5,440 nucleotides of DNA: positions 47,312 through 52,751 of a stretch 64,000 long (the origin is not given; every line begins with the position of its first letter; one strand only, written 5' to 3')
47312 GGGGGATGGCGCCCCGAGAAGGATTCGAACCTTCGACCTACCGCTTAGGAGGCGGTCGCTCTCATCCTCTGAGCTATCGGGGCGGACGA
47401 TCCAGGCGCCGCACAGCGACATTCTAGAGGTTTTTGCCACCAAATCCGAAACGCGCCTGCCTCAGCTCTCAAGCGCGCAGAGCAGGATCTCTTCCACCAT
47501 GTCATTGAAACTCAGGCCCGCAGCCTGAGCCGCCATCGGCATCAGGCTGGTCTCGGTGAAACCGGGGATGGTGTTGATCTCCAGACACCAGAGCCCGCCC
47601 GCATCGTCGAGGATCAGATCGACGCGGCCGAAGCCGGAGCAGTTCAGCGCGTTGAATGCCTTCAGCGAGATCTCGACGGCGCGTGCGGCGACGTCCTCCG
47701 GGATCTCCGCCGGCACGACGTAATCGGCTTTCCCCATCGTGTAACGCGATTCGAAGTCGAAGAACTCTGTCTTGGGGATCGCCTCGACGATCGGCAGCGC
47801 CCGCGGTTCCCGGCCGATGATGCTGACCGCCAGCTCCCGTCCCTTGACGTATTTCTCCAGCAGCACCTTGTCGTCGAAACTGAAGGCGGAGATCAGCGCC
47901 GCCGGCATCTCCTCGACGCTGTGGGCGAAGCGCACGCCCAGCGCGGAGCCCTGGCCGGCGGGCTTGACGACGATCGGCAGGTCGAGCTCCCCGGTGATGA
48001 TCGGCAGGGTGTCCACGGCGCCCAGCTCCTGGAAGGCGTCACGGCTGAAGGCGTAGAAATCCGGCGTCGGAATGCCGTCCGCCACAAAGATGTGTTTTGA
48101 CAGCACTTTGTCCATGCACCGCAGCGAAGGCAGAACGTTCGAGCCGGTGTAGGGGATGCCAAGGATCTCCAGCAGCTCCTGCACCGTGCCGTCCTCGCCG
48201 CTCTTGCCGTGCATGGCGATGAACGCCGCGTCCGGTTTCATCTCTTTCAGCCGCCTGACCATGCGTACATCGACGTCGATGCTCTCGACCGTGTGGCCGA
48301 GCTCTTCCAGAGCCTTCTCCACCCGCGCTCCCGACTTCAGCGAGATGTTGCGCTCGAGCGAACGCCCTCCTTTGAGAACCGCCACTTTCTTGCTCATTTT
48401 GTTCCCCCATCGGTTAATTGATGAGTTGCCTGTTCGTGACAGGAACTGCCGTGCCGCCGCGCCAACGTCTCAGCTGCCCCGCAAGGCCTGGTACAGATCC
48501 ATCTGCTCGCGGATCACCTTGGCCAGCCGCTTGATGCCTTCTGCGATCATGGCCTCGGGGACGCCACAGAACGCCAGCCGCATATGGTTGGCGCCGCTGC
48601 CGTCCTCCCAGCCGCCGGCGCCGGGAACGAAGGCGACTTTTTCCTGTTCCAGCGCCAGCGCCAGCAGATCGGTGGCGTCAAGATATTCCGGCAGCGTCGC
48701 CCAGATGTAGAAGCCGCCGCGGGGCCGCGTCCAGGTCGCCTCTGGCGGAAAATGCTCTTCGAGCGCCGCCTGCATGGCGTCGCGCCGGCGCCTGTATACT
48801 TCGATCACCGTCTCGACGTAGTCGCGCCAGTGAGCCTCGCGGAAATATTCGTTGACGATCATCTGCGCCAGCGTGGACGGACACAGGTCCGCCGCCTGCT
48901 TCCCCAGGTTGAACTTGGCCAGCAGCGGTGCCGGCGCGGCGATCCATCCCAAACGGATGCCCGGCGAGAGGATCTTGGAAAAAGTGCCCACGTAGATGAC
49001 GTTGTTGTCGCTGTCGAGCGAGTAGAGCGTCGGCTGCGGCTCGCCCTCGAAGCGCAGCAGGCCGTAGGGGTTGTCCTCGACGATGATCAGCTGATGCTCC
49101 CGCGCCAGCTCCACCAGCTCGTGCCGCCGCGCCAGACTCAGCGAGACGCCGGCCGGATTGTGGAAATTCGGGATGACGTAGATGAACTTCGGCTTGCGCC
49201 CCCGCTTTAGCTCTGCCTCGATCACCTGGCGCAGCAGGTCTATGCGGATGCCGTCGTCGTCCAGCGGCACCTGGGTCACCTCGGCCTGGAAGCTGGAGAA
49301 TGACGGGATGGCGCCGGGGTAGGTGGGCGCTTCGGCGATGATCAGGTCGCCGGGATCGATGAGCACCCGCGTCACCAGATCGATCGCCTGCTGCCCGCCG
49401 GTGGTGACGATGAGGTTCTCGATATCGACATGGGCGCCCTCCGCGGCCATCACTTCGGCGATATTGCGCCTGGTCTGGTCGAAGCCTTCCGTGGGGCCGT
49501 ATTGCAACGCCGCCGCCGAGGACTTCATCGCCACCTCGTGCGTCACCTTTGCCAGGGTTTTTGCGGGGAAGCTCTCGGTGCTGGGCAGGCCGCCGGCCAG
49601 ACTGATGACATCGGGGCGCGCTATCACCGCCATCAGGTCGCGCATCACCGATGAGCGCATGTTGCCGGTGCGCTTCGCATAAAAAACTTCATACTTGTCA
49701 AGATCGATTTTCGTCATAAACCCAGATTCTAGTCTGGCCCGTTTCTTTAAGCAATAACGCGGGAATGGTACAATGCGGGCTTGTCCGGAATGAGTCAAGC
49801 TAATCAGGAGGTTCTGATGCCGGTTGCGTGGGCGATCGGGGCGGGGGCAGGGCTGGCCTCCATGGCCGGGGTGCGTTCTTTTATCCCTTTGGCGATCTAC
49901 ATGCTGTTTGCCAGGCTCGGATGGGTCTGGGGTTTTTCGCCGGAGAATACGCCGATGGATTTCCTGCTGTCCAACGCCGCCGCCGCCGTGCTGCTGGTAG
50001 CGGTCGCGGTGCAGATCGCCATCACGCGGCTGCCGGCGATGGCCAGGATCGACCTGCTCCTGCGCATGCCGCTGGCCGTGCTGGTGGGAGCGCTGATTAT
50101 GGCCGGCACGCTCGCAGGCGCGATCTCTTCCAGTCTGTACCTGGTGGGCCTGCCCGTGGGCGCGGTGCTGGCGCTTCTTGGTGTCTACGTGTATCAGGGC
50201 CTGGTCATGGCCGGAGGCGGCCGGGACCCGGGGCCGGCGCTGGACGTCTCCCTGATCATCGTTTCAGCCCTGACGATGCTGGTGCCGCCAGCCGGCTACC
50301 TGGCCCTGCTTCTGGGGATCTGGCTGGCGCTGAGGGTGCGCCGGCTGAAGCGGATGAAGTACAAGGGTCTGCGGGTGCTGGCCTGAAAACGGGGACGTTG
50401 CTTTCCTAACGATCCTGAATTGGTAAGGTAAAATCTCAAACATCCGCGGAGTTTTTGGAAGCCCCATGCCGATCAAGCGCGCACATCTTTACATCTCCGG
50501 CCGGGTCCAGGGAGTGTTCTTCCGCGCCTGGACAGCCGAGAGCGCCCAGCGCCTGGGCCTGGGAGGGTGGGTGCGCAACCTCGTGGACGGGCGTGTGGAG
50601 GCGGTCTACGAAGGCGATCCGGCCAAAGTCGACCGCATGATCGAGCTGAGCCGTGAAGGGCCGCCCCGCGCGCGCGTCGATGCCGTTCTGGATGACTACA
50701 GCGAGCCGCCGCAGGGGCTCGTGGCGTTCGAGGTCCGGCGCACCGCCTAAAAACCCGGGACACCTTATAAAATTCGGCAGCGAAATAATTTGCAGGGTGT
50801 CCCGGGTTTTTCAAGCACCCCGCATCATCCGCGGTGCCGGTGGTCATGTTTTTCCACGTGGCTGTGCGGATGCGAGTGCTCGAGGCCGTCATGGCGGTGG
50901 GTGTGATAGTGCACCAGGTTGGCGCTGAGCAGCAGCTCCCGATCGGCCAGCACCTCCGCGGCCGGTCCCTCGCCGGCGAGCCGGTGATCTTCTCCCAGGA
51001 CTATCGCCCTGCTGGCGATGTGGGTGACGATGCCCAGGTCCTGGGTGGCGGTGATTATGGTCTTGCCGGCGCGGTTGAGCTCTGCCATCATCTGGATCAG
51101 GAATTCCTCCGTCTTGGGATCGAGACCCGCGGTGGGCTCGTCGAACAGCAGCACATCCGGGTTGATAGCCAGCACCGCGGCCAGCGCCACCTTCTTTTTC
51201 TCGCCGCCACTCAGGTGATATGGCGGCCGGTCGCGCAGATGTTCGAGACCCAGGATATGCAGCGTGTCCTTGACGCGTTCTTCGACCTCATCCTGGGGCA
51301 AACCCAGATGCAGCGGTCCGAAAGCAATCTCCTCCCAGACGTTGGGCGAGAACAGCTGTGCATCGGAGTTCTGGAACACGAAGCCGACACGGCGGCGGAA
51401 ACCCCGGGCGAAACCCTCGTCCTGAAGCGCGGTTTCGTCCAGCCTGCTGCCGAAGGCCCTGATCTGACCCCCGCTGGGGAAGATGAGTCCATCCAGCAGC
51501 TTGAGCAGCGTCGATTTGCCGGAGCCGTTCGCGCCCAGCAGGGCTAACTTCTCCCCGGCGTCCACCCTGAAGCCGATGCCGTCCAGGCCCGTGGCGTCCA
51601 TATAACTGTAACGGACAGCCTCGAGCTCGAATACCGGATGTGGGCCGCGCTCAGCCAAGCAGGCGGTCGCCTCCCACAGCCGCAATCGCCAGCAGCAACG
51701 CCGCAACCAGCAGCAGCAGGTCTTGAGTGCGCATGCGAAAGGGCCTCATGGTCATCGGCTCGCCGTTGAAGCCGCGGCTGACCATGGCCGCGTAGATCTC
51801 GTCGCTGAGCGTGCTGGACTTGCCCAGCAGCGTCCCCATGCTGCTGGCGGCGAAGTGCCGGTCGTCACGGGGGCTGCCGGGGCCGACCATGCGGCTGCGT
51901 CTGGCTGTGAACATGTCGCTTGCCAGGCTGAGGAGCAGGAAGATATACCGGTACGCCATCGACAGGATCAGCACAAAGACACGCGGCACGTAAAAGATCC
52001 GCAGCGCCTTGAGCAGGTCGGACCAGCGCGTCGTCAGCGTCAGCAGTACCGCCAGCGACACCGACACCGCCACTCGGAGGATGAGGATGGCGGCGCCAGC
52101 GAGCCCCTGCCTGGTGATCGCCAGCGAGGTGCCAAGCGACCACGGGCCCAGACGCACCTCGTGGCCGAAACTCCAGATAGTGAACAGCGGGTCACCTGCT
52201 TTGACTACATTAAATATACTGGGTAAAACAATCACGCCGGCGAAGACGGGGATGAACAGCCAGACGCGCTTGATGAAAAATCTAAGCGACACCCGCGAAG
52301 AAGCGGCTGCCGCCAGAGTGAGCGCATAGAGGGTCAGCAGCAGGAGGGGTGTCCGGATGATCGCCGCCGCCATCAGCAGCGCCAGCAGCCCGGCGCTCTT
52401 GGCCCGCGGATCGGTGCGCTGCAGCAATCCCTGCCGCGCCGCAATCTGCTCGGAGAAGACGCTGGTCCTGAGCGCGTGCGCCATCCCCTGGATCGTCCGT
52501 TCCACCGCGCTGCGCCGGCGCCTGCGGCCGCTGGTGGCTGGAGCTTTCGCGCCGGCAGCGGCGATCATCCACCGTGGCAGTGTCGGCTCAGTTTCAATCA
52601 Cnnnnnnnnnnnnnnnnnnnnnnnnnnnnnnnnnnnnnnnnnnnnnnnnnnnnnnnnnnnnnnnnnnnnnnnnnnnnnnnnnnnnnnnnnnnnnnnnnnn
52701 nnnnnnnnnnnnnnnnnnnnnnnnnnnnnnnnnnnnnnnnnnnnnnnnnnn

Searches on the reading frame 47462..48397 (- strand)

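Call 3: search_protein_families(library=pfam, proteins=[window:47462-48397:-], max_evalue=0.01)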
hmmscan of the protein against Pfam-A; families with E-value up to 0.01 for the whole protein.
window:47462-48397:- (311 aa): 8 families
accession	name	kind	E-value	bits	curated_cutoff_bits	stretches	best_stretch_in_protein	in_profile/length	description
PF07478.18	Dala_Dala_lig_C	-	5.5e-56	189.7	24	1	105-305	3-203/204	D-ala D-ala ligase C-terminus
PF01820.27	Dala_Dala_lig_N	-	4.8e-19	69.5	34.6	2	52-86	87-121/121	D-ala D-ala ligase N-terminus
PF02655.19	ATP-grasp_3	-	3.9e-06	27.5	23.2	1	95-276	2-155/160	ATP-grasp domain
PF02222.28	ATP-grasp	-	1.3e-05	25.4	27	1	122-274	13-159/179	ATP-grasp domain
PF02786.22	CPSase_L_D2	-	2.5e-05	24.3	19.8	1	134-276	33-178/211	Carbamoyl-phosphate synthase L chain, ATP binding domain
PF13535.11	ATP-grasp_4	-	4.9e-05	23.4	27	1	139-276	2-150/160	ATP-grasp domain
PF01071.24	GARS_A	-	0.0042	17.4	27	1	96-194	2-99/194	Phosphoribosylglycinamide synthetase, ATP-grasp (A) domain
PF14397.11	ATPgrasp_ST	-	0.0044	16.7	31.4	0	239-282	217-260/278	Sugar-transfer associated ATP-grasp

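Call 4: search_protein_families(library=ncbifam, proteins=[window:47462-48397:-], max_evalue=0.01)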
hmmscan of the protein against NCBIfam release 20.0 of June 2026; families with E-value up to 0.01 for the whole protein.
window:47462-48397:- (311 aa): 48 families (the best 25 are shown)
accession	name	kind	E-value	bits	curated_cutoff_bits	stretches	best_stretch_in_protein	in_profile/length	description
NF002378.0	PRK01372.1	subfamily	4.6e-103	344.1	243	1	2-309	6-302/305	D-alanine--D-alanine ligase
TIGR01205.1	D_ala_D_alaTIGR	subfamily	2e-88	296.4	245.65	1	4-306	1-315/318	D-alanine--D-alanine ligase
NF011169.0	PRK14571.1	equivalog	3e-79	266.5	404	1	4-308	2-295/300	D-alanyl-alanine synthetase A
NF002528.0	PRK01966.1-4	subfamily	2.3e-76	257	262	2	53-310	98-360/366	D-alanine--D-alanine ligase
NF002526.0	PRK01966.1-2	equivalog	1.2e-65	221.8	449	1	50-310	89-349/362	D-alanine--D-alanine ligase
NF000091.3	D_ala_D_ser_VanG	exception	4e-62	210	495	1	49-306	88-341/344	D-alanine--D-serine ligase VanG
NF002527.0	PRK01966.1-3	equivalog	8.9e-61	205.9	310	2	51-306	73-326/332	D-alanine--D-alanine ligase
NF011170.0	PRK14572.1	equivalog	2.5e-60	204.5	489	1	49-309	83-346/351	D-alanyl-alanine synthetase A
NF002525.0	PRK01966.1-1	equivalog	3.9e-60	203.7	457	1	56-310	100-352/364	D-alanine--D-alanine ligase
NF011167.0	PRK14569.1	equivalog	3.7e-55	187.4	410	1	3-305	4-292/296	D-alanyl-alanine synthetase A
NF000207.3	D_ala_D_ser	equivalog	1.3e-54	185.6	520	2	51-310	86-341/342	D-alanine--D-serine ligase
NF002529.0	PRK01966.1-5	equivalog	1e-52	179.2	472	1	58-309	89-337/348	D-alanine--D-alanine ligase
NF000206.1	D_ala_D_lac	equivalog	1.1e-49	169.4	550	1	51-309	87-341/342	D-alanine--(R)-lactate ligase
NF012214.1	D_ala_D_ser_VanC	exception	2.7e-46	158.3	650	1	52-310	92-347/350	D-alanine--D-serine ligase VanC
NF000092.1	D_ala_D_lac_Ao2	exception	2.3e-43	148.7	700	1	56-305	92-337/348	D-alanine--(R)-lactate ligase VanA-Ao2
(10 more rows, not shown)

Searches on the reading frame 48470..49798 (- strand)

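Call 61: search_protein_families(library=pfam, proteins=[window:48470-49798:-], max_evalue=0.00001)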
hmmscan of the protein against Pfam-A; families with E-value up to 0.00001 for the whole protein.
window:48470-49798:- (442 aa): 2 families
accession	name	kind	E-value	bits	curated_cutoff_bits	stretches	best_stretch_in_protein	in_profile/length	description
PF00155.27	Aminotran_1_2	-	2.4e-39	136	19.7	1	63-425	2-361/361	Aminotransferase class I and II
PF12897.13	Asp_aminotransf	-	9e-08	31.8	27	1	154-367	128-347/421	Aspartate amino-transferase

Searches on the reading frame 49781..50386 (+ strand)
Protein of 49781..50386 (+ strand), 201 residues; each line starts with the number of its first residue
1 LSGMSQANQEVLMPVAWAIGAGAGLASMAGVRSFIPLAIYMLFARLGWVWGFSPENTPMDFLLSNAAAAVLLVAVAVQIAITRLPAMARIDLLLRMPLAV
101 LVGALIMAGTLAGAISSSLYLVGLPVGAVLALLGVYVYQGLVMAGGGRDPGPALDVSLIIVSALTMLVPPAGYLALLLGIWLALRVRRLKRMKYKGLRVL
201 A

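Call 61: search_protein_families(library=pfam, proteins=[window:49781-50386:+], max_evalue=0.00001)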
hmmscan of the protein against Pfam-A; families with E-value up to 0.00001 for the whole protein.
window:49781-50386:+ (201 aa): 1 family
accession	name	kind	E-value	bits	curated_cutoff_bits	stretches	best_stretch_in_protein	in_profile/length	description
PF13548.11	DUF4126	-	3.5e-07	30.5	27.5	1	20-187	2-173/175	Domain of unknown function (DUF4126)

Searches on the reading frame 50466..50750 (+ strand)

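Call 61: search_protein_families(library=pfam, proteins=[window:50466-50750:+], max_evalue=0.00001)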
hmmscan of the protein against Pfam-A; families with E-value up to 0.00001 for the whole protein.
window:50466-50750:+ (94 aa): 1 family
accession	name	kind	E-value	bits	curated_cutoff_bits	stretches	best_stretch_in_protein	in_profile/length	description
PF00708.24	Acylphosphatase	-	5e-24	84.8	22.5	1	7-89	2-84/85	Acylphosphatase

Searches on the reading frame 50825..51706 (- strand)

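Call 61: search_protein_families(library=pfam, proteins=[window:50825-51706:-], max_evalue=0.00001)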
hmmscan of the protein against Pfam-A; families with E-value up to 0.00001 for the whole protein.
window:50825-51706:- (293 aa): 3 families
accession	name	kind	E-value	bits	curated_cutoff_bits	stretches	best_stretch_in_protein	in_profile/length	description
PF00005.33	ABC_tran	-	1.8e-30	106.7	25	1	41-193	1-137/137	ABC transporter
PF13304.12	AAA_21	-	1.7e-19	71.4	27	1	138-227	210-303/304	AAA domain, putative AbiEii toxin, Type IV TA system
PF02463.25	SMC_N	-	5.1e-08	33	40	1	55-222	28-198/220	RecF/RecN/SMC N terminal domain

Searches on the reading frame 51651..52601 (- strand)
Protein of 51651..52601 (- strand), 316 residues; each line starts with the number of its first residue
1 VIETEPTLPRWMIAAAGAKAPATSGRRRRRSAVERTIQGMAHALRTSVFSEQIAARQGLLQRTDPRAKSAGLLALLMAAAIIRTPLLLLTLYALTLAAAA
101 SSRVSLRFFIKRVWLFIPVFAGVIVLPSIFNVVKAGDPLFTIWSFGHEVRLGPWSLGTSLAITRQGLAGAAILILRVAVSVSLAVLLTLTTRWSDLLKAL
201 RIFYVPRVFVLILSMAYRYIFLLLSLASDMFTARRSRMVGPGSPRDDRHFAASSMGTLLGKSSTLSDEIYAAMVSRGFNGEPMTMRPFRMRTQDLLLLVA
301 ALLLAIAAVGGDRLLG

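Call 61: search_protein_families(library=pfam, proteins=[window:51651-52601:-], max_evalue=0.00001)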
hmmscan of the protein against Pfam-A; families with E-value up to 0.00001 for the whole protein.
window:51651-52601:- (316 aa): 1 family
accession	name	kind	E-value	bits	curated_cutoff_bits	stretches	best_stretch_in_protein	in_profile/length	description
PF02361.21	CbiQ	-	4.5e-29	102.1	25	1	60-283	5-213/216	Cobalt transport protein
